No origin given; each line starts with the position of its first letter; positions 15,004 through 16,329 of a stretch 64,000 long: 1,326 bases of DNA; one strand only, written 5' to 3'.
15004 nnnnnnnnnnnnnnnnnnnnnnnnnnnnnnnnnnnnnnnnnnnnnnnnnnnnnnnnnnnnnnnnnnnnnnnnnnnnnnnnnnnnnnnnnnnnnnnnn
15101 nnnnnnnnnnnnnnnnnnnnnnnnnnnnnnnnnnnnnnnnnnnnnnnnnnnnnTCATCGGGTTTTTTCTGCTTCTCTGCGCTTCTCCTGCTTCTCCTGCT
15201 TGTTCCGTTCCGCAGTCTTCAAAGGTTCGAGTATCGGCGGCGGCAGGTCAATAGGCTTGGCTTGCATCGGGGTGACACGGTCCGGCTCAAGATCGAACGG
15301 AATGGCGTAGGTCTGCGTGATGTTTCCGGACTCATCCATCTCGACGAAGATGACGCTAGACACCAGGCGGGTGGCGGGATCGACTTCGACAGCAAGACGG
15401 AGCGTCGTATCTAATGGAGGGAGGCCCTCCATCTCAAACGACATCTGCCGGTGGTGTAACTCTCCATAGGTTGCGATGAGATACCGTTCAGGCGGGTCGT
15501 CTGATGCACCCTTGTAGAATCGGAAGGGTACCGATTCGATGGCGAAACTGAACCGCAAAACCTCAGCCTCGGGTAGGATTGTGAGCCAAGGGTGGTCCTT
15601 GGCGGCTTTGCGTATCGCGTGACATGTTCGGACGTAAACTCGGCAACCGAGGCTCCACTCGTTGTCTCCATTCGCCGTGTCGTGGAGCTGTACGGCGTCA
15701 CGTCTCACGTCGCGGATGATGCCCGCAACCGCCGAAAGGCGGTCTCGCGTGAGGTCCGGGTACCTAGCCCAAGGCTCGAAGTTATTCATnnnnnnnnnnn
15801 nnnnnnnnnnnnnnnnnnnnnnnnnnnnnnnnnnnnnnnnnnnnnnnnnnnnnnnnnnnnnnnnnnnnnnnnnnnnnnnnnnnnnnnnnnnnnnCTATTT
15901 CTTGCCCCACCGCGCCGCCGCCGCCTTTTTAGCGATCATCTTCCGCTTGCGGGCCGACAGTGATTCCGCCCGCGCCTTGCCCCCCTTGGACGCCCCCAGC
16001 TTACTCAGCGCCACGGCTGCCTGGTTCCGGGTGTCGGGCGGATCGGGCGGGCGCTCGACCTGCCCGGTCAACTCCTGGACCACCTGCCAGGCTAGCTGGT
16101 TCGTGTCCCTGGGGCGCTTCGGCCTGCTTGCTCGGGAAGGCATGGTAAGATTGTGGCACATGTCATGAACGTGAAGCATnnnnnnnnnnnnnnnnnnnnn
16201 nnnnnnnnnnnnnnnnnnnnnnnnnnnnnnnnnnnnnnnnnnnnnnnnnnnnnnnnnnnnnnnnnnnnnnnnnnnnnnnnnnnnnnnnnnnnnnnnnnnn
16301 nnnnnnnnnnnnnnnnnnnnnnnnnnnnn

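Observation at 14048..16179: Lower-GC cassette: unknown 211-aa protein coupled to an XRE-HTH/ImmA-IrrE protease fusion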

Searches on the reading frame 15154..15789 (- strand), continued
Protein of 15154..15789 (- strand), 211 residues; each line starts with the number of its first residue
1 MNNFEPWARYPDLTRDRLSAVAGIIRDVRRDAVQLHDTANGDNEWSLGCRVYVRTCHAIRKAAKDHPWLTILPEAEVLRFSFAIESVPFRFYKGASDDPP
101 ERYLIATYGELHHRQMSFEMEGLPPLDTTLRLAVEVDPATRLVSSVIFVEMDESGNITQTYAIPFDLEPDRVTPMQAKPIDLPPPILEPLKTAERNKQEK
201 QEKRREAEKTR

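Call 32: fold_search(model_id=the predicted structure, library=pdb)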
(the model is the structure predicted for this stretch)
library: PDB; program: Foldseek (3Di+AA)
matches with E <= 10: 751; with E <= 0.001: 0
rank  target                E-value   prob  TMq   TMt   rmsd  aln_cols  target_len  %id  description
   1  8okv_D                2.7e-01  0.08  0.10  0.08  13.1        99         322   13  lipoprotein BT2095 from Bacteroides thetaiotamicron bound to cyanocobalamin CnCbl (released 2023-09-20)
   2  8okv_A                3.2e-01  0.08  0.11  0.08  13.1        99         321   13  lipoprotein BT2095 from Bacteroides thetaiotamicron bound to cyanocobalamin CnCbl (released 2023-09-20)
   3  4fr9                  3.3e-01  0.12  0.16  0.23  16.3       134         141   11  Crystal structure of a BLIP-like protein (BF1215) from Bacteroides fragilis NCTC 9343 at 1.20 A resolution (released 2012-10-24)
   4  8p97_B                3.3e-01  0.10  0.12  0.08  12.2        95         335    8  BtuB3G3 bound to cyanocobalamin with disordered EL8 (released 2023-08-16)
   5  6khx_B                3.5e-01  0.16  0.12  0.12  11.8        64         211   12  Crystal structure of Prx from Akkermansia muciniphila (released 2020-02-19)
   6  6khx_G                3.8e-01  0.16  0.12  0.12  11.8        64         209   12  Crystal structure of Prx from Akkermansia muciniphila (released 2020-02-19)
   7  3nqy_A                4.5e-01  0.06  0.11  0.12  15.8       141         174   15  Crystal structure of the autoprocessed complex of Vibriolysin MCP-02 with a single point mutation E346A (released 2010-10-06)
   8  8okv_B                4.7e-01  0.07  0.10  0.08  13.1        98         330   12  lipoprotein BT2095 from Bacteroides thetaiotamicron bound to cyanocobalamin CnCbl (released 2023-09-20)
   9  8c5i_A                5.0e-01  0.10  0.14  0.10  13.7       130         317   14  Cyanide dihydratase from Bacillus pumilus C1 variant - Q86R,H305K,H308K,H323K (released 2023-01-18)
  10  3h4l_B                5.0e-01  0.09  0.15  0.10  13.0       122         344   15  Crystal Structure of N terminal domain of a DNA repair protein (released 2010-03-02)
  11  8okv_C                5.0e-01  0.07  0.10  0.07  13.1        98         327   13  lipoprotein BT2095 from Bacteroides thetaiotamicron bound to cyanocobalamin CnCbl (released 2023-09-20)
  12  6khx_A                6.0e-01  0.14  0.12  0.12  12.0        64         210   12  Crystal structure of Prx from Akkermansia muciniphila (released 2020-02-19)
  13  1h7s_B                7.1e-01  0.10  0.16  0.12  11.3       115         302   11  N-terminal 40kDa fragment of human PMS2 (released 2001-11-27)
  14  4xmr_A                7.6e-01  0.08  0.17  0.16  14.5       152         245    8  Crystal structure of the sensory domain of the Campylobacter jejuni chemoreceptor Tlp3 (CcmL) with isoleucine bound. (released 2015-11-04)
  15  6khx_E                8.0e-01  0.12  0.12  0.12  11.9        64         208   12  Crystal structure of Prx from Akkermansia muciniphila (released 2020-02-19)
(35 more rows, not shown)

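Call 44: search_protein_families(library=pfam, alignment_id=A2, max_evalue=0.00001)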
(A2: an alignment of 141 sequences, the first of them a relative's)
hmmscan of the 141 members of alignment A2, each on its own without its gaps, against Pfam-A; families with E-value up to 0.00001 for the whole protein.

A. member 1, L001:5509-5916:+ (135 aa): 0 families

B. families by the number of members that match (of 141 scanned): 88 families (the first 25 are shown)
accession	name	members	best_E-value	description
PF14487.12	DarT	2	2.1e-41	ssDNA thymidine ADP-ribosyltransferase, DarT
PF12704.14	MacB_PCD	2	5e-36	MacB-like periplasmic core domain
PF01661.27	Macro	2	2.7e-27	Macro domain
PF01609.27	DDE_Tnp_1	2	2.2e-20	Transposase DDE domain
PF02687.27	FtsX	2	3.6e-20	FtsX-like permease C-terminal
PF00270.35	DEAD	2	1.5e-17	DEAD/DEAH box helicase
PF01420.25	Methylase_S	2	4.8e-17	Type I restriction modification DNA specificity domain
PF13751.12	DDE_Tnp_1_6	2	7.4e-16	Transposase DDE domain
PF04851.21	ResIII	2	3.6e-15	Type III restriction enzyme, res subunit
PF01936.24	NYN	2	3.6e-14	NYN domain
PF00271.37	Helicase_C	2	1.8e-13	Helicase conserved C-terminal domain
PF05598.16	DUF772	2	1e-12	Transposase domain (DUF772)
PF01381.28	HTH_3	2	1.3e-12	Helix-turn-helix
PF22769.1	DCD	2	2.5e-10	dCTP deaminase-like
PF13560.12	HTH_31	2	1.1e-08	Helix-turn-helix domain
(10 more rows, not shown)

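Call 45: search_protein_families(library=padloc, alignment_id=A2, max_evalue=0.00001)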
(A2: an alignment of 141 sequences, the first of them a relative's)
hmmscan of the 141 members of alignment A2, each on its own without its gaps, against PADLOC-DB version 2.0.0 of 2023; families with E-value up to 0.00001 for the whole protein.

A. member 1, L001:5509-5916:+ (135 aa): 0 families

B. families by the number of members that match (of 141 scanned): 344 families (the first 25 are shown)
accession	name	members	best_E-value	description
PDLC03179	Specificity_I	2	1.6e-140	Type I specificity subunit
PDLC02990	DarG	2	4.2e-137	-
PDLC03096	Specificity_I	2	9.4e-108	Type I specificity subunit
PDLC03127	Specificity_I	2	1.8e-88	Type I specificity subunit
PDLC03105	Specificity_I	2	1.8e-87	Type I specificity subunit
PDLC03072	Specificity_I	2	5.3e-81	Type I specificity subunit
PDLC03191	Specificity_I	2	1.4e-77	Type I specificity subunit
PDLC02583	DrmB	2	6.6e-76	DrmB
PDLC03090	Specificity_I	2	1.5e-69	Type I specificity subunit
PDLC03174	Specificity_I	2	3.4e-64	Type I specificity subunit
PDLC03079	Specificity_I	2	9e-59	Type I specificity subunit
PDLC03169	Specificity_I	2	3.1e-56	Type I specificity subunit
PDLC02584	DrmB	2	2.3e-54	DrmB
PDLC02579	DrmB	2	6.7e-53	DrmB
PDLC03189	Specificity_I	2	5.2e-49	Type I specificity subunit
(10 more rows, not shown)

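Call 46: search_protein_families(library=padloc, alignment_id=A1, max_evalue=0.01)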
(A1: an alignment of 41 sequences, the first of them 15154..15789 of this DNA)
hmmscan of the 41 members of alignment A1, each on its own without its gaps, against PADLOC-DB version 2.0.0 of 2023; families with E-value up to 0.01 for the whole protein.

A. member 1, window:15154-15789:- (211 aa): 1 family
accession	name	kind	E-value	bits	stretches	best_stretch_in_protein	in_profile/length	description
PDLC03929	RmrT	-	7.7e-12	43.3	1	3-105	3-105/198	-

B. families by the number of members that match (of 41 scanned): 2 families
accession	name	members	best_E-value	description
PDLC03929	RmrT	41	2e-15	-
PDLC03941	RmrT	4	0.00029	-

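Call 48: search_solved_structures(query=A1, max_evalue=10)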
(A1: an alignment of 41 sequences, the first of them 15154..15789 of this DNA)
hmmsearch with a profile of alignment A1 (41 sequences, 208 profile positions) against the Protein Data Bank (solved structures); distinct sequences matched with E-value up to 10: 2.
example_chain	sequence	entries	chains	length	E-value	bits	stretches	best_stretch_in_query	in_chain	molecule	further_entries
7ue2_A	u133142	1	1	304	0.065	15.9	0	126-198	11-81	RPB_PLP3_R6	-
2gnp_A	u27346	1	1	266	0.65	12.6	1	65-110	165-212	transcriptional regulator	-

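Call 52: find_encoding_contigs(protein=P0001, flank=8000, max_places=3)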
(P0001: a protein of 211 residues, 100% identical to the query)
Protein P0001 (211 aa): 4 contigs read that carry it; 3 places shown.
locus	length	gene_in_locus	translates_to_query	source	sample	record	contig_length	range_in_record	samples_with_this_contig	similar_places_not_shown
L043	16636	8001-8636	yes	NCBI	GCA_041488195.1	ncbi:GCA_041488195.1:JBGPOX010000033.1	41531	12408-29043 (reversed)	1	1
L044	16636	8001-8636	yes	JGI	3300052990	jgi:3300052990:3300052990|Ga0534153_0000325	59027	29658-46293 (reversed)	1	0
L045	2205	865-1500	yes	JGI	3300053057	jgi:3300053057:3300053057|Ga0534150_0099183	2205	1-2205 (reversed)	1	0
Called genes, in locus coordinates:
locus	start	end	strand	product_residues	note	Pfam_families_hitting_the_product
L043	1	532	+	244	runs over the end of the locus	PF01135:PCMT, PF01209:Ubie_methyltran, PF05175:MTS, PF13489:Methyltransf_23, PF13847:Methyltransf_31, PF08241:Methyltransf_11, PF08242:Methyltransf_12, PF13649:Methyltransf_25, +2 more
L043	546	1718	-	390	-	PF00990:GGDEF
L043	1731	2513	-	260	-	PF00149:Metallophos (weak), PF13277:YmdB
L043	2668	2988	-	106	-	PF05164:ZapA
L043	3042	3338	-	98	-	-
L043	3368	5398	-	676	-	PF03483:B3_4, PF03484:B5, PF17759:tRNA_synthFbeta, PF03147:FDX-ACB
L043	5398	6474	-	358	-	PF02912:Phe_tRNA-synt_N (weak), PF01409:tRNA-synt_2d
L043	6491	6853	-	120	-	PF00453:Ribosomal_L20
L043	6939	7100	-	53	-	PF01632:Ribosomal_L35p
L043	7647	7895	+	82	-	-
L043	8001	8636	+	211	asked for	-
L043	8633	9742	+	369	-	PF13560:HTH_31 (weak), PF06114:Peptidase_M78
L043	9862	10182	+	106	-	PF12441:CopG_antitoxin (weak)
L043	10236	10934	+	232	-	-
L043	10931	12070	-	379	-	PF13506:Glyco_transf_21, PF13641:Glyco_tranf_2_3, PF00535:Glycos_transf_2 (weak), PF13632:Glyco_trans_2_3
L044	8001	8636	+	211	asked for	-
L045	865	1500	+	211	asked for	-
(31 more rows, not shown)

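Call 65: search_protein_families(library=pfam, alignment_id=A3, max_evalue=1)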
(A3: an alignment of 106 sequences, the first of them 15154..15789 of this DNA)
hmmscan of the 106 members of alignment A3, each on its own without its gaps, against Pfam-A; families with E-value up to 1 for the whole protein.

A. member 1, window:15154-15789:- (211 aa): 1 family
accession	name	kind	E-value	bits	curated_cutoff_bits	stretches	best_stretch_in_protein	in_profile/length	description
PF10908.13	Tlde1_dom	-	0.15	13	30.1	1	14-50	58-94/120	Tlde1 domain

B. families by the number of members that match (of 106 scanned): 22 families
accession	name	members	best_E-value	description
PF13336.12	AcetylCoA_hyd_C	1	0.0046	Acetyl-CoA hydrolase/transferase C-terminal domain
PF19456.4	MobI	1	0.027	MobI protein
PF20576.3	HEWD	1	0.037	HEWD domain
PF11895.13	Peroxidase_ext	1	0.044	Fungal peroxidase extension region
PF08947.15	BPS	1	0.05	BPS (Between PH and SH2)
PF11625.14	DUF3253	1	0.08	Protein of unknown function (DUF3253)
PF10099.14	RskA_C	1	0.085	Anti-sigma-K factor rskA, C-terminal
PF12306.14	PixA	1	0.086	Inclusion body protein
PF19110.5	DUF5797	1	0.09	Family of unknown function (DUF5797)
PF14572.12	Pribosyl_synth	1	0.1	Phosphoribosyl synthetase-associated domain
PF24216.1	DUF7435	1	0.11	Domain of unknown function (DUF7435)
PF15205.11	PLAC9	1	0.12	Placenta-specific protein 9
PF07831.19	PYNP_C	1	0.13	Pyrimidine nucleoside phosphorylase C-terminal domain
PF01941.24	AdoMet_Synthase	1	0.14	S-adenosylmethionine synthetase (AdoMet synthetase)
PF10908.13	Tlde1_dom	1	0.15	Tlde1 domain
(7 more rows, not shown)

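Call 66: predict_structure(alignment_id=A3)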
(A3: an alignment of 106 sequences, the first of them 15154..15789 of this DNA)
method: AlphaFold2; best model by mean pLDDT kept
length: 211 residues; sequences in the alignment: 106
mean_pLDDT: 92.6   pTM: 0.78
mean pLDDT of the five models: 92.6, 92.2, 91.9, 91.8, 91.2
residues with pLDDT >= 90: 168; 70-90: 33; 50-70: 10; < 50: 0
segments of 3 or more residues with pLDDT < 50: none
pLDDT, mean of each block of 10 residues (from residue 1): 87 96 98 98 98 98 98 97 97 98 96 90 85 98 98 96 83 71 89 85 92 75
secondary structure, 60 per line:
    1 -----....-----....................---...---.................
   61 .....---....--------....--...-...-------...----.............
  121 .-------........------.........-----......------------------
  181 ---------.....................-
elements in order: H6-9 H15-34 H44-65 E69-72 E81-84 E87-89 E91-93 H108-121 E129-136 E143-151 E157-162 H190-210

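Call 76: search_protein_families(library=padloc, proteins=[L040:8001-8486:+, L041:7001-7624:+, L042:7001-7594:+], max_evalue=0.01)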
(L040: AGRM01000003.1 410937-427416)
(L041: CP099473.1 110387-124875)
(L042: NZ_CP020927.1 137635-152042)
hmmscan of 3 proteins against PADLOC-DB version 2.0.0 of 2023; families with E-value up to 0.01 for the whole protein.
L040:8001-8486:+ (162 aa): 2 families
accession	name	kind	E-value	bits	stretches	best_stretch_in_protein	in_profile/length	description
PDLC03929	RmrT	-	2.6e-17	61.1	1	2-156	7-156/198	-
PDLC03941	RmrT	-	0.0022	15.4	1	14-46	21-53/234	-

L041:7001-7624:+ (207 aa): 1 family
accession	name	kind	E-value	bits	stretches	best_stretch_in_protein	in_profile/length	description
PDLC03929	RmrT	-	8.7e-15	52.9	1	4-114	5-113/198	-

L042:7001-7594:+ (197 aa): 1 family
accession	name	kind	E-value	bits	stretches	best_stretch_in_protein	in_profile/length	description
PDLC03929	RmrT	-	2.4e-18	64.5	1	3-159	4-156/198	-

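Call 84: find_related_loci(query=A1, collection=viral_contigs, flank=6000)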
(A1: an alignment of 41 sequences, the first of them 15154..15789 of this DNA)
Query A1 (211 aa) in viral_contigs; peptide patterns used: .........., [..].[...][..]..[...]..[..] (x = any residue, [..] = any of these).
5 stretches matched a pattern; 1 encode a relative of the query (tblastn E <= 1e-3); 1 distinct loci.
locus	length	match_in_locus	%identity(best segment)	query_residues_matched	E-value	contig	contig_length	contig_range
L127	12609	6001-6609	72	1-203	3e-103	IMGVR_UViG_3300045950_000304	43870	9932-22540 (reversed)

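Call 86: search_protein_families(library=pfam, proteins=[L127:384-2126:-, L127:2432-2887:+, L127:2884-3357:+, L127:3489-4520:+, L127:4557-5258:-, L127:5601-5882:+, L127:7937-11206:+, L127:11306-12085:+, L127:2208-2483:+], max_evalue=0.001)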
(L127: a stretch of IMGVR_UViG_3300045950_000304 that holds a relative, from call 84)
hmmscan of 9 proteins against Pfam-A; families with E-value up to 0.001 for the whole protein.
L127:384-2126:- (580 aa): 0 families

L127:2432-2887:+ (151 aa): 0 families

L127:2884-3357:+ (157 aa): 0 families

L127:3489-4520:+ (343 aa): 0 families

L127:4557-5258:- (233 aa): 0 families

L127:5601-5882:+ (93 aa): 0 families

L127:7937-11206:+ (1089 aa): 0 families

L127:11306-12085:+ (259 aa): 0 families

L127:2208-2483:+ (91 aa): 0 families

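Call 87: search_protein_families(library=phrogs, proteins=[L127:384-2126:-, L127:2432-2887:+, L127:2884-3357:+, L127:3489-4520:+, L127:4557-5258:-, L127:5601-5882:+, L127:7937-11206:+, L127:11306-12085:+, L127:2208-2483:+], max_evalue=0.001)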
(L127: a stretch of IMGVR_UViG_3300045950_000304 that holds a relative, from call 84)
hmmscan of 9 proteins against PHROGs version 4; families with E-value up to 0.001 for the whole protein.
L127:384-2126:- (580 aa): 0 families

L127:2432-2887:+ (151 aa): 0 families

L127:2884-3357:+ (157 aa): 0 families

L127:3489-4520:+ (343 aa): 1 family
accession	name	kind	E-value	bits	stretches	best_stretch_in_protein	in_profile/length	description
phrog_290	-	tail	1.1e-14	55.5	1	28-333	36-327/411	minor tail protein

L127:4557-5258:- (233 aa): 0 families

L127:5601-5882:+ (93 aa): 0 families

L127:7937-11206:+ (1089 aa): 0 families

L127:11306-12085:+ (259 aa): 0 families

L127:2208-2483:+ (91 aa): 0 families

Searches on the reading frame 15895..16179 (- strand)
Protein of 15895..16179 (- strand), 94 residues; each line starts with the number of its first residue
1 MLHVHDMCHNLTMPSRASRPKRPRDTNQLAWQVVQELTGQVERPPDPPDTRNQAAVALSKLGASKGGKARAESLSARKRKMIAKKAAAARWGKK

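Call 3: search_protein_families(library=pfam, proteins=[window:15895-16179:-], max_evalue=0.1)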
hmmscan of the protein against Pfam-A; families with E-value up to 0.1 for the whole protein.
window:15895-16179:- (94 aa): 0 families

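Call 4: search_protein_families(library=padloc, proteins=[window:15895-16179:-], max_evalue=0.1)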
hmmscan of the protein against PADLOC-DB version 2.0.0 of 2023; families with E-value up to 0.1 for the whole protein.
window:15895-16179:- (94 aa): 0 families

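Call 6: search_protein_families(library=ncbifam, proteins=[window:15895-16179:-], max_evalue=0.1)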
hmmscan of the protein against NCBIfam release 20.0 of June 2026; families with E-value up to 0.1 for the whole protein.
window:15895-16179:- (94 aa): 0 families

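Call 7: search_protein_families(library=phrogs, proteins=[window:15895-16179:-], max_evalue=0.1)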
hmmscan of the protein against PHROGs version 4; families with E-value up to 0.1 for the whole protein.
window:15895-16179:- (94 aa): 1 family
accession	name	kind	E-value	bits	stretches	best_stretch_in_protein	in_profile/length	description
phrog_2384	-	unknown function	9.9e-06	26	1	61-93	6-38/338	-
